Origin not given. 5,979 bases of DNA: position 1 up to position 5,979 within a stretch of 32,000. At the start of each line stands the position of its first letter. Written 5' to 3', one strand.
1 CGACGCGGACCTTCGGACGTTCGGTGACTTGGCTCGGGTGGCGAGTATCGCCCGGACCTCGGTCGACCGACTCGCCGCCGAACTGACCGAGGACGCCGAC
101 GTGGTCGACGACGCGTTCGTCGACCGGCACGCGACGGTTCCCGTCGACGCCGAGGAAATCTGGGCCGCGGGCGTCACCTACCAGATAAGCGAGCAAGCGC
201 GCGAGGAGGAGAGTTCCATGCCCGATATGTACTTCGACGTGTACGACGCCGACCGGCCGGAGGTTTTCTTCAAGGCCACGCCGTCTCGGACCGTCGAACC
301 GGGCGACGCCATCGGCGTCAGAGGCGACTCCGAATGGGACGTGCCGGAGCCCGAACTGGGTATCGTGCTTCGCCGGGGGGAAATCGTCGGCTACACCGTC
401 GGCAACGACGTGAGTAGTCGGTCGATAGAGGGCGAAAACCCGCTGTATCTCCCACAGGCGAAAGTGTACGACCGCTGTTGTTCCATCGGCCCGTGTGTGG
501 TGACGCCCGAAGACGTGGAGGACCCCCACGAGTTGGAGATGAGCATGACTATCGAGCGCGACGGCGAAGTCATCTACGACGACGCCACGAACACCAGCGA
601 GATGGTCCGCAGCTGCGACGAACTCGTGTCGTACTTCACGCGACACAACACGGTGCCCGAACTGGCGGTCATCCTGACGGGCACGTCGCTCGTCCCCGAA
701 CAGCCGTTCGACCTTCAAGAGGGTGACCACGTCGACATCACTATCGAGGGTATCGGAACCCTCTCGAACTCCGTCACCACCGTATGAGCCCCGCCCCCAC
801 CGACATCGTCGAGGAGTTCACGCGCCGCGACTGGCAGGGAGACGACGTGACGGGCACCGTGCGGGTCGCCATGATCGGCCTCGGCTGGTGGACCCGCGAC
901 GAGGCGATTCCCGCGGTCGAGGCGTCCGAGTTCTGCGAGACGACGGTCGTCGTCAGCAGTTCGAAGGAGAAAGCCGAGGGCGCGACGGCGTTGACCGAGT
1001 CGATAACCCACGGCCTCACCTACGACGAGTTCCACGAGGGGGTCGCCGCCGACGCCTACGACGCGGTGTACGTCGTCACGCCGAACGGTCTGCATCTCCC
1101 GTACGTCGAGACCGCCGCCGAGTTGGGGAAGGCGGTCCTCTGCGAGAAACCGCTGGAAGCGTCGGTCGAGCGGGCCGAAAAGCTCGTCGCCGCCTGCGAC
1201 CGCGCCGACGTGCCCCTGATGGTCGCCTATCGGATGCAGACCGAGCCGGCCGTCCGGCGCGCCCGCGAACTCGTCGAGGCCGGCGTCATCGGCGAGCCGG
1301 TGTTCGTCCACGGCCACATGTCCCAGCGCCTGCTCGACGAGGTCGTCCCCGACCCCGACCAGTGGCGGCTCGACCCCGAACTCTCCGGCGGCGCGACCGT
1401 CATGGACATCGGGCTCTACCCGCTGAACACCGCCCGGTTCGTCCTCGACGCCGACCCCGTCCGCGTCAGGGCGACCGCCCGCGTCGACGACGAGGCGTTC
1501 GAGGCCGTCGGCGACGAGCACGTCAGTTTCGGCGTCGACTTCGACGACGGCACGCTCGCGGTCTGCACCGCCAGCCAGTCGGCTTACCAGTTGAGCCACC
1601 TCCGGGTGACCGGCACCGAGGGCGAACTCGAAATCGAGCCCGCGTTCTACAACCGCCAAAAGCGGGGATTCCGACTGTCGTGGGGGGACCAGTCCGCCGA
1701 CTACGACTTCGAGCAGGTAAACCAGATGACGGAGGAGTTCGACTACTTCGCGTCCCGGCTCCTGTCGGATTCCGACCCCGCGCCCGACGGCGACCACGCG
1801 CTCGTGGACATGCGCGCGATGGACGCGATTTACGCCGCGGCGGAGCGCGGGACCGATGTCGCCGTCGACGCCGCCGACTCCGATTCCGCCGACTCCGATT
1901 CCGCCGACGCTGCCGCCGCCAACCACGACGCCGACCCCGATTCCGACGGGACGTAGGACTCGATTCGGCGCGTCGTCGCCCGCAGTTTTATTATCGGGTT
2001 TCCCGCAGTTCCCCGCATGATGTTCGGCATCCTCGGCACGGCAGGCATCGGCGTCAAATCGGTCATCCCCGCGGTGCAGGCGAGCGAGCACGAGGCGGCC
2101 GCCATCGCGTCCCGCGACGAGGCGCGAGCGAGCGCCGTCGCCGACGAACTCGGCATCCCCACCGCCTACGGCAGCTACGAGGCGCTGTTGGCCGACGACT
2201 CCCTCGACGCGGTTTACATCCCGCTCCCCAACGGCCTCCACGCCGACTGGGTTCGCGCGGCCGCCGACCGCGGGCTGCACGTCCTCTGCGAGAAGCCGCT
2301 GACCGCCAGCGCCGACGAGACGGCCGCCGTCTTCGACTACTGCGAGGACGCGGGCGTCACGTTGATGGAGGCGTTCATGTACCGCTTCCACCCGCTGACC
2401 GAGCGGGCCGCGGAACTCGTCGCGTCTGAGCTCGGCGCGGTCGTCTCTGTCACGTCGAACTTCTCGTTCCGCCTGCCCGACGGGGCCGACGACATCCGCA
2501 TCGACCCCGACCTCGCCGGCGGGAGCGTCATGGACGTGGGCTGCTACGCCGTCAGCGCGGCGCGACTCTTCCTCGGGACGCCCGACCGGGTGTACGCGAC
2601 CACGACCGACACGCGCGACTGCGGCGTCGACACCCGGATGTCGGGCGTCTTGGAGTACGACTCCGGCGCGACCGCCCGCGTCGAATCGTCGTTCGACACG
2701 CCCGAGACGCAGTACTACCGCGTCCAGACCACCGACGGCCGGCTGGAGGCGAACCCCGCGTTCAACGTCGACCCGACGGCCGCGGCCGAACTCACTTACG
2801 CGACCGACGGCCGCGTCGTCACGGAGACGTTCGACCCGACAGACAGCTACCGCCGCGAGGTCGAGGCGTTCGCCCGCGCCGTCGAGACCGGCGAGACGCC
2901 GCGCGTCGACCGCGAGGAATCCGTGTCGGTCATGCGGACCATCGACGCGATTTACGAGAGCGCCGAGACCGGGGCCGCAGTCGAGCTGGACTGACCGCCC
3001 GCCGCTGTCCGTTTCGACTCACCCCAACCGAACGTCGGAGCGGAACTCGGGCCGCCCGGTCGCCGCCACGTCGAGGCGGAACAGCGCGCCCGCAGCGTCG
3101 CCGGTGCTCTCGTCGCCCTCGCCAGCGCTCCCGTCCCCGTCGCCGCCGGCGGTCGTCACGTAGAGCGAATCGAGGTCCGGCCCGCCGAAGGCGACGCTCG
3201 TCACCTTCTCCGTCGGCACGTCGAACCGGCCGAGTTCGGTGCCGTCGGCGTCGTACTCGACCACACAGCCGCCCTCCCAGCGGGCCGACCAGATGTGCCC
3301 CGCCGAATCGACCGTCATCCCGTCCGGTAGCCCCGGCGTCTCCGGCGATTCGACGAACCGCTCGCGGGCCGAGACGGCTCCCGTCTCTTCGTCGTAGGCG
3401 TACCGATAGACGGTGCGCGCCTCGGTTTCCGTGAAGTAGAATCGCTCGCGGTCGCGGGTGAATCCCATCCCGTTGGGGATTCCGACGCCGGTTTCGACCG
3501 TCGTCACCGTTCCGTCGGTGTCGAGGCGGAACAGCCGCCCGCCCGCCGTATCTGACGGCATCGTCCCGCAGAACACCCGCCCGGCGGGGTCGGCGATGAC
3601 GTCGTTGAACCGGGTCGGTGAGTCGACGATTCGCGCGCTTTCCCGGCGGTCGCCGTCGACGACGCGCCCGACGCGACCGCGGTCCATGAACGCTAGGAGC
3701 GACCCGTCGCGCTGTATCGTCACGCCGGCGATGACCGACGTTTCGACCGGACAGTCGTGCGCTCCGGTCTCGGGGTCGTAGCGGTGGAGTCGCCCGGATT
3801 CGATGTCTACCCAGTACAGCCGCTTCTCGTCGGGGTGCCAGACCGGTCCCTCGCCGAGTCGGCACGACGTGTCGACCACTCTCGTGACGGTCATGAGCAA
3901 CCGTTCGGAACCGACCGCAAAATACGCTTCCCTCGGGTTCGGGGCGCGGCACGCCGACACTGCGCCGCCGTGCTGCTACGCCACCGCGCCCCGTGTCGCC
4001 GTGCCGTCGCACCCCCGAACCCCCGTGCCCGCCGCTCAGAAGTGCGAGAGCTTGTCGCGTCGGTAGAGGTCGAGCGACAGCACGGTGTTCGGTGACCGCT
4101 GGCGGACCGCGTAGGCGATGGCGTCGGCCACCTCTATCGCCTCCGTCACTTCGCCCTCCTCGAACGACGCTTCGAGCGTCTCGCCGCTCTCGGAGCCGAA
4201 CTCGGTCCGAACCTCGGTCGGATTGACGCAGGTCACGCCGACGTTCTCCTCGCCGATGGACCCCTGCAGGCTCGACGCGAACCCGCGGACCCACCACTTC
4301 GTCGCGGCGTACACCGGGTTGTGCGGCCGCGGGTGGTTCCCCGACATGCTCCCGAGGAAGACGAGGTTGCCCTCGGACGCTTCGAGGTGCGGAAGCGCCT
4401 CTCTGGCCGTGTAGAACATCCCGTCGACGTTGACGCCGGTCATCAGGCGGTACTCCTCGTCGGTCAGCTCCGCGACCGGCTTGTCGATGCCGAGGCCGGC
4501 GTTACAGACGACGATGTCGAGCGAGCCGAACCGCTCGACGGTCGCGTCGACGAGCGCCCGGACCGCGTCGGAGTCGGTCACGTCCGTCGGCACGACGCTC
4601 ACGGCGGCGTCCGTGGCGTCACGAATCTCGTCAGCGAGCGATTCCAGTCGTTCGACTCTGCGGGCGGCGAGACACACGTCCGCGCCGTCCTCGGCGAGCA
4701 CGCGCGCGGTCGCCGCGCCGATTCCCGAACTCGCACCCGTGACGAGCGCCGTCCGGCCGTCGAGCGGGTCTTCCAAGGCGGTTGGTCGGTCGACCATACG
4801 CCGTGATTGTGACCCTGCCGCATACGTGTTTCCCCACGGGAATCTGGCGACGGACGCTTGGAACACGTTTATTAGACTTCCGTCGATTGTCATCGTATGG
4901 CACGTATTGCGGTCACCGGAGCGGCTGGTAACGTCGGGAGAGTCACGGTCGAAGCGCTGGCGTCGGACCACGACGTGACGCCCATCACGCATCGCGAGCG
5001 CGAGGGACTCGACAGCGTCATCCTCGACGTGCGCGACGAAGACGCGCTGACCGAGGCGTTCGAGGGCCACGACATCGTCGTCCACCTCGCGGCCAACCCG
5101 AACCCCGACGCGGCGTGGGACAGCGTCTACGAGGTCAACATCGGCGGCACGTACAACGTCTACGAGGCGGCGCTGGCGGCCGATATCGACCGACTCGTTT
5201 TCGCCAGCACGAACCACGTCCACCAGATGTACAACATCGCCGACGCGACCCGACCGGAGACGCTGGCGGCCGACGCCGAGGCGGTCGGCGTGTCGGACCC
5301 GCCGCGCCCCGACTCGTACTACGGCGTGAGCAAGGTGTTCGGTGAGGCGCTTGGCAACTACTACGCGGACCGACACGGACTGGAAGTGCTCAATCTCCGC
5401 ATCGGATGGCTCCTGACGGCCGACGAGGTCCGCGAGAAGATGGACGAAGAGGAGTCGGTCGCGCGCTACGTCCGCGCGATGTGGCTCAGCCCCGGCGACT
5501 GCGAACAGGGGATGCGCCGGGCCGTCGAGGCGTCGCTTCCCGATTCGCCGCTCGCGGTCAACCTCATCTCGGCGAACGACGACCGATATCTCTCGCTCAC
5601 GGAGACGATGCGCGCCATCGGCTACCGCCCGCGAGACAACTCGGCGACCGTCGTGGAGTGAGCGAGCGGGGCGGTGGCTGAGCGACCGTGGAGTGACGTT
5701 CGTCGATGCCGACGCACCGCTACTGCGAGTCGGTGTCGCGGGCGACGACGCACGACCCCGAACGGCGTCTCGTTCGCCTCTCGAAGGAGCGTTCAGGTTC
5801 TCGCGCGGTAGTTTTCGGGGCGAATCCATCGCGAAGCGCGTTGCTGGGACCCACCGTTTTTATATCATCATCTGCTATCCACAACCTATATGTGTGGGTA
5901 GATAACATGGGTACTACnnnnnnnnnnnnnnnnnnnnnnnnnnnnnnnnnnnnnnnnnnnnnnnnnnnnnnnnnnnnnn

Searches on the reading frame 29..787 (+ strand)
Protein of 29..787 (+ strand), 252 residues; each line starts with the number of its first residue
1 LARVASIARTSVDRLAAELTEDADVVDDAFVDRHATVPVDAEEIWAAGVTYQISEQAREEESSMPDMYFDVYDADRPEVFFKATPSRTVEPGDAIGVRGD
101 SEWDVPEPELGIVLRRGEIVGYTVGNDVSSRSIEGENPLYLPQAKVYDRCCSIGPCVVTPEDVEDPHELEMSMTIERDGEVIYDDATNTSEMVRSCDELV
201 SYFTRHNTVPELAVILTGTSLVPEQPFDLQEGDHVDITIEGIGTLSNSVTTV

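Call 41: search_protein_families(library=pfam, proteins=[window:29-787:+], max_evalue=0.001)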
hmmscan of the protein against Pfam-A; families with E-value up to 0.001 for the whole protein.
window:29-787:+ (252 aa): 1 family
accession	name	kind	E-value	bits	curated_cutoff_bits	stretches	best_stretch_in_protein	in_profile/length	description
PF01557.24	FAA_hydrolase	-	8.3e-30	104.5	23.9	1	73-249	27-213/214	Fumarylacetoacetate (FAA) hydrolase C-terminal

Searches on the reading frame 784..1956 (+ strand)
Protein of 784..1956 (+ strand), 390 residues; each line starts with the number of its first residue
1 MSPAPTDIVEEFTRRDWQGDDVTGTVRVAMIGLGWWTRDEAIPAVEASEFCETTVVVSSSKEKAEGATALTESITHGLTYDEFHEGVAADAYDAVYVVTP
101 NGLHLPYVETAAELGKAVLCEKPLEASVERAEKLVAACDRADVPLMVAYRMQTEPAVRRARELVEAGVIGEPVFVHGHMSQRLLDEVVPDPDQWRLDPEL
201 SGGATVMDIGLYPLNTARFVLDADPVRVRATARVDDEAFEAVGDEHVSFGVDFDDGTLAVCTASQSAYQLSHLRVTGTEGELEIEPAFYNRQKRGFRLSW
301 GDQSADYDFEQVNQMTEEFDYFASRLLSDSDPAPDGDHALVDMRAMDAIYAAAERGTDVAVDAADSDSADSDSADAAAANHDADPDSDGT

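Call 41: search_protein_families(library=pfam, proteins=[window:784-1956:+], max_evalue=0.001)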
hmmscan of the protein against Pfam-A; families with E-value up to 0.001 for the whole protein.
window:784-1956:+ (390 aa): 3 families
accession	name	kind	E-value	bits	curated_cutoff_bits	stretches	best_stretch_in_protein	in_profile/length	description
PF22725.1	GFO_IDH_MocA_C3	-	2.6e-26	92.5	27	1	157-283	1-124/124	GFO/IDH/MocA C-terminal domain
PF01408.29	GFO_IDH_MocA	-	1.1e-22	81.4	24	1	26-149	1-120/120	Oxidoreductase family, NAD-binding Rossmann fold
PF02894.22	GFO_IDH_MocA_C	-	5.4e-18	66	22.9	1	161-361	1-218/218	Oxidoreductase family, C-terminal alpha/beta domain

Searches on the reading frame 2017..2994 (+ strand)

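Call 41: search_protein_families(library=pfam, proteins=[window:2017-2994:+], max_evalue=0.001)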
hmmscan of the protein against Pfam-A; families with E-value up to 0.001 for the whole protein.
window:2017-2994:+ (325 aa): 3 families
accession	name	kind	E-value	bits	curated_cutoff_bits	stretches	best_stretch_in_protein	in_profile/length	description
PF01408.29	GFO_IDH_MocA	-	3.8e-25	89.3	24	1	3-119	3-119/120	Oxidoreductase family, NAD-binding Rossmann fold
PF22725.1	GFO_IDH_MocA_C3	-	3.3e-22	79.2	27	1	131-244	4-124/124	GFO/IDH/MocA C-terminal domain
PF02894.22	GFO_IDH_MocA_C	-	5.1e-17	62.8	22.9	1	135-324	4-218/218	Oxidoreductase family, C-terminal alpha/beta domain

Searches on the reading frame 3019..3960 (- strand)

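Call 41: search_protein_families(library=pfam, proteins=[window:3019-3960:-], max_evalue=0.001)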
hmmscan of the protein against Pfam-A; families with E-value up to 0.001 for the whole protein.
window:3019-3960:- (313 aa): 3 families
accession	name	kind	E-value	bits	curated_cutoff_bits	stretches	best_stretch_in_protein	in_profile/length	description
PF08450.18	SGL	-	1.3e-73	248.1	26.3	1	35-271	1-245/246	SMP-30/Gluconolactonase/LRE-like region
PF24684.1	Vgb_lyase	-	1.3e-06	27.9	50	0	141-270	34-156/290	Virginiamycin B lyase family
PF03088.22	Str_synth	-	2.3e-05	24.9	25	0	129-190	25-87/89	Strictosidine synthase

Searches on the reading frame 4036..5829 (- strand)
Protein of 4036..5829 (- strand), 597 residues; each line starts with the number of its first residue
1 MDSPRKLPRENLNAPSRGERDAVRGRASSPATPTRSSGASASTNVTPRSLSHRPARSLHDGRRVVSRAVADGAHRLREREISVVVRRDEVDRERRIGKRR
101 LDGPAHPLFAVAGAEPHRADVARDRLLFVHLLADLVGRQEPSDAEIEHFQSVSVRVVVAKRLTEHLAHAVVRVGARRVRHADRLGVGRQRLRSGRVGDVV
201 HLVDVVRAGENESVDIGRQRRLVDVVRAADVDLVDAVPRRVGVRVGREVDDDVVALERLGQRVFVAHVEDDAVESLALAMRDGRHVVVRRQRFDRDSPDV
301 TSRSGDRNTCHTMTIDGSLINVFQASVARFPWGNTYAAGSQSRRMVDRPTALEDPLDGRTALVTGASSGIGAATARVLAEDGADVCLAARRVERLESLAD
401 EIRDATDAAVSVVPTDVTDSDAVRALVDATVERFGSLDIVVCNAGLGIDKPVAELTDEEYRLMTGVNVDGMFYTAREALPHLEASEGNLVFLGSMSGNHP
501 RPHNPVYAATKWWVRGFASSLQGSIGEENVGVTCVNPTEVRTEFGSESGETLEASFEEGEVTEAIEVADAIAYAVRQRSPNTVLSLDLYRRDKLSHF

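Call 42: search_protein_families(library=pfam, proteins=[window:4036-5829:-], max_evalue=0.001)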
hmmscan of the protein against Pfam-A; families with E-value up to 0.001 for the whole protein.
window:4036-5829:- (597 aa): 4 families
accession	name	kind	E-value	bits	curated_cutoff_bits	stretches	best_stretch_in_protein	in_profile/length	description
PF00106.31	adh_short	-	6.9e-50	169.7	26.6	1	360-550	2-192/195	short chain dehydrogenase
PF13561.12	adh_short_C2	-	5e-37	128.2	27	1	365-576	1-218/236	Enoyl-(Acyl carrier protein) reductase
PF08659.16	KR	-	2.9e-16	60.3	22.6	1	360-522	2-164/180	KR domain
PF01370.27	Epimerase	-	0.00021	21.2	20.9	1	361-429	1-62/240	NAD dependent epimerase/dehydratase family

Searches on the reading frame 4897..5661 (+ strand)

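Call 41: search_protein_families(library=pfam, proteins=[window:4897-5661:+], max_evalue=0.001)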
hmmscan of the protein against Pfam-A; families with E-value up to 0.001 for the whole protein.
window:4897-5661:+ (254 aa): 9 families
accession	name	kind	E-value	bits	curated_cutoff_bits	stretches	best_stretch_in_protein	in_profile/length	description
PF01370.27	Epimerase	-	1.8e-25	90.2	20.9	1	4-176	1-176/240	NAD dependent epimerase/dehydratase family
PF04321.23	RmlD_sub_bind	-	8.4e-13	48.5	27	1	3-175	2-154/287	RmlD substrate binding domain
PF01073.25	3Beta_HSD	-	3.3e-12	46.4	22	1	6-108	2-119/280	3-beta hydroxysteroid dehydrogenase/isomerase family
PF13460.12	NAD_binding_10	-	1.2e-11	45.3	27.2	1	8-110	1-103/184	NAD(P)H-binding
PF16363.11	GDP_Man_Dehyd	-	7.2e-11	42.6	27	1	6-168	2-179/332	GDP-mannose 4,6 dehydratase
PF07993.18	NAD_binding_4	-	3.9e-10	39.8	20.1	1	50-182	81-216/258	Male sterility protein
PF02719.21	Polysacc_synt_2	-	6.3e-10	39.1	20.2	1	38-118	56-141/293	Polysaccharide biosynthesis protein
PF03435.24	Sacchrp_dh_NADP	-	2.6e-05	25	25.1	1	4-75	1-86/129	Saccharopine dehydrogenase NADP binding domain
PF05368.20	NmrA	-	0.00017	21.7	27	1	3-115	4-117/298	NmrA-like family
